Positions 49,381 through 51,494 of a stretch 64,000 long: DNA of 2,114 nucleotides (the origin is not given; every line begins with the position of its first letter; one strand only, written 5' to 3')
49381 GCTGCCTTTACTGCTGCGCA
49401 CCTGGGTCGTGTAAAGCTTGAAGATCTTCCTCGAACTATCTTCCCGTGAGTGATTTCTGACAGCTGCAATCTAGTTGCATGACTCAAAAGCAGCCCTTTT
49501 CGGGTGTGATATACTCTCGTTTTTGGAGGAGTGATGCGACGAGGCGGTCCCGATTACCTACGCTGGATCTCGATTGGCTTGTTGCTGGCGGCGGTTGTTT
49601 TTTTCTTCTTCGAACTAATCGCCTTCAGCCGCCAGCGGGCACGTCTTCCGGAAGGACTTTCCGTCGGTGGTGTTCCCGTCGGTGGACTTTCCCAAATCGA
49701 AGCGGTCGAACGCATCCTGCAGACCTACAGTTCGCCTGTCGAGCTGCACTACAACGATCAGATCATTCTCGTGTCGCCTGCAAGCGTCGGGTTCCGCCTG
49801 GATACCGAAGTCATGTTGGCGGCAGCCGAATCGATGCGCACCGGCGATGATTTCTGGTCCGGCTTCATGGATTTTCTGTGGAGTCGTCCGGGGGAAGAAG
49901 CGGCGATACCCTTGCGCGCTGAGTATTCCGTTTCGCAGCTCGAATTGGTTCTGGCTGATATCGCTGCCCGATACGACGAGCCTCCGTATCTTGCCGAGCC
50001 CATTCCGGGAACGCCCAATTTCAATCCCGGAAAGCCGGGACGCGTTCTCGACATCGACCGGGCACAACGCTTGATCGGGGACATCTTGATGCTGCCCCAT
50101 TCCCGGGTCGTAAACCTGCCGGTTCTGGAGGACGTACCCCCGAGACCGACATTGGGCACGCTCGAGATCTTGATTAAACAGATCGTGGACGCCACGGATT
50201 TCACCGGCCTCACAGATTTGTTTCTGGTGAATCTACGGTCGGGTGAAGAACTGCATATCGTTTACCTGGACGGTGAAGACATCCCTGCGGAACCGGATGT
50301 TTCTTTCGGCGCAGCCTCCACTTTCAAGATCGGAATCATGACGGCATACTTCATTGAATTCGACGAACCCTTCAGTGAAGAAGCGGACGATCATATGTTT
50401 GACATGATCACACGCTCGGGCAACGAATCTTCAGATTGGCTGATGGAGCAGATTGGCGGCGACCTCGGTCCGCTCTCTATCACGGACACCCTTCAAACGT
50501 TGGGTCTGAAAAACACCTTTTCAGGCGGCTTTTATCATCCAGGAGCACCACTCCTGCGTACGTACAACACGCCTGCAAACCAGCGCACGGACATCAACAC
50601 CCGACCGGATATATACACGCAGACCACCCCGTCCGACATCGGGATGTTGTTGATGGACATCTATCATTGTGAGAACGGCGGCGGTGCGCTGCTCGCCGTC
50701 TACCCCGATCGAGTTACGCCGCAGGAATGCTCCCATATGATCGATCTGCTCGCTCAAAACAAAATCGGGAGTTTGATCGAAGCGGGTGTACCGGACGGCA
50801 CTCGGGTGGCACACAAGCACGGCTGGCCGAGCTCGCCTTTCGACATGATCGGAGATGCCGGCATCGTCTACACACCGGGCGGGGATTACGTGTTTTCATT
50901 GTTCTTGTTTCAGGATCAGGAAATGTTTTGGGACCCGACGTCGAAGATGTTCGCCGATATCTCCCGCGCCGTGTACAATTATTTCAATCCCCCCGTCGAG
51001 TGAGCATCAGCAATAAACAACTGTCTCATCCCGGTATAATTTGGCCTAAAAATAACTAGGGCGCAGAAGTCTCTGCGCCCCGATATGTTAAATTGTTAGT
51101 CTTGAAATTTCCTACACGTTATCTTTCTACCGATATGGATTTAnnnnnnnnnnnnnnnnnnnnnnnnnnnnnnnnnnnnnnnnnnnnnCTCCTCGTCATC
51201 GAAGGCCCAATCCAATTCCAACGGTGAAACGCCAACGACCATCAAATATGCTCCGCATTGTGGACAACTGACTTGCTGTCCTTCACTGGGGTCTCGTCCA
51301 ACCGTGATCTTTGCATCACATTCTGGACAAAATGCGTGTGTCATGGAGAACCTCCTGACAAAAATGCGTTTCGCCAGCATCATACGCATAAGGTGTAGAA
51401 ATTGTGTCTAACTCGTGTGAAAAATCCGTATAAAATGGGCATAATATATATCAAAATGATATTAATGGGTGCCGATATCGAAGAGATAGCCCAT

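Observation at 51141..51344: Orphan LysW-like carrier protein ending in EDEY rather than EDWGE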

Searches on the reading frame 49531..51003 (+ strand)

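Call 24: search_protein_families(library=pfam, proteins=[window:49531-51003:+], max_evalue=0.001)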
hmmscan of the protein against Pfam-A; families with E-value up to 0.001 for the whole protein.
window:49531-51003:+ (490 aa): 1 family
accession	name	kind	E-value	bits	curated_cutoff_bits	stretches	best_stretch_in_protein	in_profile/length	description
PF13354.11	Beta-lactamase2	-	8.3e-18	64.9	22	1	291-458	81-213/214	Beta-lactamase enzyme family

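Call 84: search_protein_families(library=ncbifam, proteins=[window:49531-51003:+], max_evalue=0.00001)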
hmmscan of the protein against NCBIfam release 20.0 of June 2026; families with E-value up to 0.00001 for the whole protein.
window:49531-51003:+ (490 aa): 2 families
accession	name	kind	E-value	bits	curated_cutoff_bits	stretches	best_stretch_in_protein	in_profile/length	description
NF033103.1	bla_class_A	equivalog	2.1e-10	40.2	200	1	397-484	170-256/257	class A beta-lactamase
NF045651.1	blaMUN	exception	5.4e-06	26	640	0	416-486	215-289/290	MUN family extended-spectrum class A beta-lactamase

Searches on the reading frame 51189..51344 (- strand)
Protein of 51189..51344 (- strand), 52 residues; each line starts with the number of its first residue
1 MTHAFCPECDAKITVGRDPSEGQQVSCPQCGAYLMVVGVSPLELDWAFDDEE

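Call 41: search_protein_representatives(alignment_id=A2)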
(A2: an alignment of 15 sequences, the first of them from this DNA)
Query: 15 sequences, 51 profile positions. Proteins with E-value up to 0.001 (for the whole library): 3186; up to 1e-10: 659; up to 1e-30: 4. The best 150 are listed.
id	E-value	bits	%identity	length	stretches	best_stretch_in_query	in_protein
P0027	9.4e-48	175.8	-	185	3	1-49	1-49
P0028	1.9e-43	162.0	-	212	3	3-50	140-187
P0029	6.8e-35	134.6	-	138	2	2-47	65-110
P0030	5.3e-31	122.2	-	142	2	4-48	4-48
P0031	2.9e-30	119.8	-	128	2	4-50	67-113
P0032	4.5e-30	119.2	-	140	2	3-44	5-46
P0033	1.8e-29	117.3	-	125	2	3-45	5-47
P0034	1.9e-29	117.2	-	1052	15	4-37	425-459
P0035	7.1e-29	115.3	-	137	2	2-47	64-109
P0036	2.8e-28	113.4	-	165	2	2-50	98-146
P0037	4.6e-28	112.8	-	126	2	5-48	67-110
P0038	5.3e-28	112.6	-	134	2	3-45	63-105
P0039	8.6e-28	111.9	-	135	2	4-48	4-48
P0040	1.4e-27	111.2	-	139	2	4-47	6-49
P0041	2.4e-27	110.5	-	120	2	4-47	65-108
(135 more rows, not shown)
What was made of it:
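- On Chloroflexota 'PLELDWA[FY]' LysW-fold family (defined here): 659 cluster representatives at E<=1e-10 (call 41).
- A profile search finds 659 cluster representatives at E<=1e-10 (call 41).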
